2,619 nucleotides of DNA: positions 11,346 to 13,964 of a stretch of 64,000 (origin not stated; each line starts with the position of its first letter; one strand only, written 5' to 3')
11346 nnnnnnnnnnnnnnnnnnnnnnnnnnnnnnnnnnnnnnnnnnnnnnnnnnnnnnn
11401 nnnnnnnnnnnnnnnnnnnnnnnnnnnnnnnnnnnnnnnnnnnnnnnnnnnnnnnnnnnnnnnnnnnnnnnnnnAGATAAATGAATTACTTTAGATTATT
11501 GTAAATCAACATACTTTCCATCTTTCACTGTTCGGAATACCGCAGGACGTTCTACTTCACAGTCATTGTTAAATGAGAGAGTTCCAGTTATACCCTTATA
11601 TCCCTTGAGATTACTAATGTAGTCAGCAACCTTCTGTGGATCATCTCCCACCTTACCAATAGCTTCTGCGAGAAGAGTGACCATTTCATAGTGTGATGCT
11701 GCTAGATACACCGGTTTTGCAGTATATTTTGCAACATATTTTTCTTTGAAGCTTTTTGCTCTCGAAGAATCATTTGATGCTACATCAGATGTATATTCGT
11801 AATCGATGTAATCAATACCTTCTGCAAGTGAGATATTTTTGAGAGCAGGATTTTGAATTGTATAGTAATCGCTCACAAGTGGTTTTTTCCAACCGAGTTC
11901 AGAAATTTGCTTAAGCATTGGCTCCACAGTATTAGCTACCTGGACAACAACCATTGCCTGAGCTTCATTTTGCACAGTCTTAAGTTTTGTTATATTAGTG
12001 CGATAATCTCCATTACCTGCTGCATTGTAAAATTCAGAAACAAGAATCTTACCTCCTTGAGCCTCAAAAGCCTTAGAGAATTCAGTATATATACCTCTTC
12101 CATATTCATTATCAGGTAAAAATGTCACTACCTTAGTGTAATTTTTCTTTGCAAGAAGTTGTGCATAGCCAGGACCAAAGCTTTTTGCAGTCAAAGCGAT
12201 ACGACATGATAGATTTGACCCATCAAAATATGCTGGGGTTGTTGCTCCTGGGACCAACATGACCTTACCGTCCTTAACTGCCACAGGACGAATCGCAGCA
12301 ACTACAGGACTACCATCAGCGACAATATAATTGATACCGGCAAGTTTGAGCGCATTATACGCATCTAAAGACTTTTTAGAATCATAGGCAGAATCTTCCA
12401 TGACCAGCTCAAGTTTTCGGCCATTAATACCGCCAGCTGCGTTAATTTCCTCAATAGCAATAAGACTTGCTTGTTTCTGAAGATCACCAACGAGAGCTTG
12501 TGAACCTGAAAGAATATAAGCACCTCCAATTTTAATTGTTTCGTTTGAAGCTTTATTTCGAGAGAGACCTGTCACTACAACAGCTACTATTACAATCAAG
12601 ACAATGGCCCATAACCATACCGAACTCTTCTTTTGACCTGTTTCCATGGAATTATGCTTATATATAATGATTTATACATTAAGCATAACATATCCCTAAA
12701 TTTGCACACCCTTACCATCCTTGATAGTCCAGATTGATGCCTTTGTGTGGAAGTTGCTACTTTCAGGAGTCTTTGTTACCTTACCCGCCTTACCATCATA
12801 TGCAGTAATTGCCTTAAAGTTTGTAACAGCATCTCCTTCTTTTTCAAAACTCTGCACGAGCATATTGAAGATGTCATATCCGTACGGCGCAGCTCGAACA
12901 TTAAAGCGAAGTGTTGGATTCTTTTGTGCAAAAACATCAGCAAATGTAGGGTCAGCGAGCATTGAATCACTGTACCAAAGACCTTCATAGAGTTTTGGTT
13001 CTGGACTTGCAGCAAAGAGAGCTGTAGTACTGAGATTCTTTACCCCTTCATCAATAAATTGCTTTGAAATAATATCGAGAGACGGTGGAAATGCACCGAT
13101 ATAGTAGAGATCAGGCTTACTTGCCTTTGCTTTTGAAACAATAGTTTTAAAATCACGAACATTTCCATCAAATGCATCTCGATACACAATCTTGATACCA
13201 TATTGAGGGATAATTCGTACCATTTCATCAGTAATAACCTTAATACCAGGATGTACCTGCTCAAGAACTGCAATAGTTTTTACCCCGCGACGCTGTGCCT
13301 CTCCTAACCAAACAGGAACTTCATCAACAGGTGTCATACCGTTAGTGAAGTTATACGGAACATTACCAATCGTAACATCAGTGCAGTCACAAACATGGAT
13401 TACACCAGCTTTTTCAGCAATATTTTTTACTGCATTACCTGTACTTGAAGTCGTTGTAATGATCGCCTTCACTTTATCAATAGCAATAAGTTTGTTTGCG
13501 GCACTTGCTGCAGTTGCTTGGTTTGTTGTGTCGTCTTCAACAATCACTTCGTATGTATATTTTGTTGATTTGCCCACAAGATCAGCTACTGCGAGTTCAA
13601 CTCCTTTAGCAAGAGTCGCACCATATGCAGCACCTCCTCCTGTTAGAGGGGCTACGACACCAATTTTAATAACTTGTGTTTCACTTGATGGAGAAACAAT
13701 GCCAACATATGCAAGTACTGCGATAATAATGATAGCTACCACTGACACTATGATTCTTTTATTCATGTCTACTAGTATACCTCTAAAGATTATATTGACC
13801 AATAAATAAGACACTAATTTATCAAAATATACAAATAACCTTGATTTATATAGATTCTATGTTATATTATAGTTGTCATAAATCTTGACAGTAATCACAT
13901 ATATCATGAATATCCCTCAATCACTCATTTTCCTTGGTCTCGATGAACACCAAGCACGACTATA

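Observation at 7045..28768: Eleven tandem LivK-type substrate-binding paralogs served by one dispersed ABC core and five TrmB-like regulators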

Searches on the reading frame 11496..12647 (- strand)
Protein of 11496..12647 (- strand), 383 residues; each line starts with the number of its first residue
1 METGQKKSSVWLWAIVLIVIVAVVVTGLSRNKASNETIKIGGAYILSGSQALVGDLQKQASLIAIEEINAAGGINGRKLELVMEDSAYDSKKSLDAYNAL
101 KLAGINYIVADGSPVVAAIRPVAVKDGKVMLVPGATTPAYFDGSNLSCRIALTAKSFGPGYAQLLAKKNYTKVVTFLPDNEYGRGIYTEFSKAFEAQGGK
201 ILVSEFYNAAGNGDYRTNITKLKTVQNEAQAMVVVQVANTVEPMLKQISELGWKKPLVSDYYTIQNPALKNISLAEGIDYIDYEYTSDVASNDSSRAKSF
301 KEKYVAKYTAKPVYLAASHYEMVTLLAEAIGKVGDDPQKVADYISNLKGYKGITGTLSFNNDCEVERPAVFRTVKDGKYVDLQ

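Call 3: search_protein_families(library=pfam, proteins=[window:11496-12647:-], max_evalue=0.01)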
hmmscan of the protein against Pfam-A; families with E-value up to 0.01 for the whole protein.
window:11496-12647:- (383 aa): 4 families
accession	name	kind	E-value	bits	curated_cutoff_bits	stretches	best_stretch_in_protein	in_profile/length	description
PF13458.12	Peripla_BP_6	-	1.9e-43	149.9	31.7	1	37-377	1-342/343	Periplasmic binding protein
PF01094.35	ANF_receptor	-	3.3e-24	86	25.4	1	58-366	3-341/353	Receptor family ligand binding region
PF13433.12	Peripla_BP_5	-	1.6e-13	50.9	27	1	38-360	1-321/363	Periplasmic binding protein domain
PF04348.19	LppC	-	0.00041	19.5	28.8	0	147-232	323-409/563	LppC putative lipoprotein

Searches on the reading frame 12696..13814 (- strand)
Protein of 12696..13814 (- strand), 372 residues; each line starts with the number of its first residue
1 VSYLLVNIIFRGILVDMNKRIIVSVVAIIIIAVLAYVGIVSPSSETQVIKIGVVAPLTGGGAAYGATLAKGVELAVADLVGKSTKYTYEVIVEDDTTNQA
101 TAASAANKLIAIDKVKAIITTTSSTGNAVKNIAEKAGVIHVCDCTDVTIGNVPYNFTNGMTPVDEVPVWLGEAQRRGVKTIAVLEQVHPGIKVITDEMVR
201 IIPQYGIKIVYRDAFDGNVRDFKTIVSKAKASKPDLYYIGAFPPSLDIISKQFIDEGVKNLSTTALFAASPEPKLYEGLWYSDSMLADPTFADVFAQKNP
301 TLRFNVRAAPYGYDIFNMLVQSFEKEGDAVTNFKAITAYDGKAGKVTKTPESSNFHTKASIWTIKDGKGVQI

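Call 3: search_protein_families(library=pfam, proteins=[window:12696-13814:-], max_evalue=0.01)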
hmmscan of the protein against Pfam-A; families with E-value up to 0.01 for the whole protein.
window:12696-13814:- (372 aa): 3 families
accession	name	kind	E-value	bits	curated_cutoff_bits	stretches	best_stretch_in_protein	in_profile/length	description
PF13458.12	Peripla_BP_6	-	1.7e-33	117.1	31.7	1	49-365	2-339/343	Periplasmic binding protein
PF13433.12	Peripla_BP_5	-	2.7e-06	27.2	27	1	49-136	1-91/363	Periplasmic binding protein domain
PF01094.35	ANF_receptor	-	0.00042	19.9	25.4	1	72-151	6-89/353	Receptor family ligand binding region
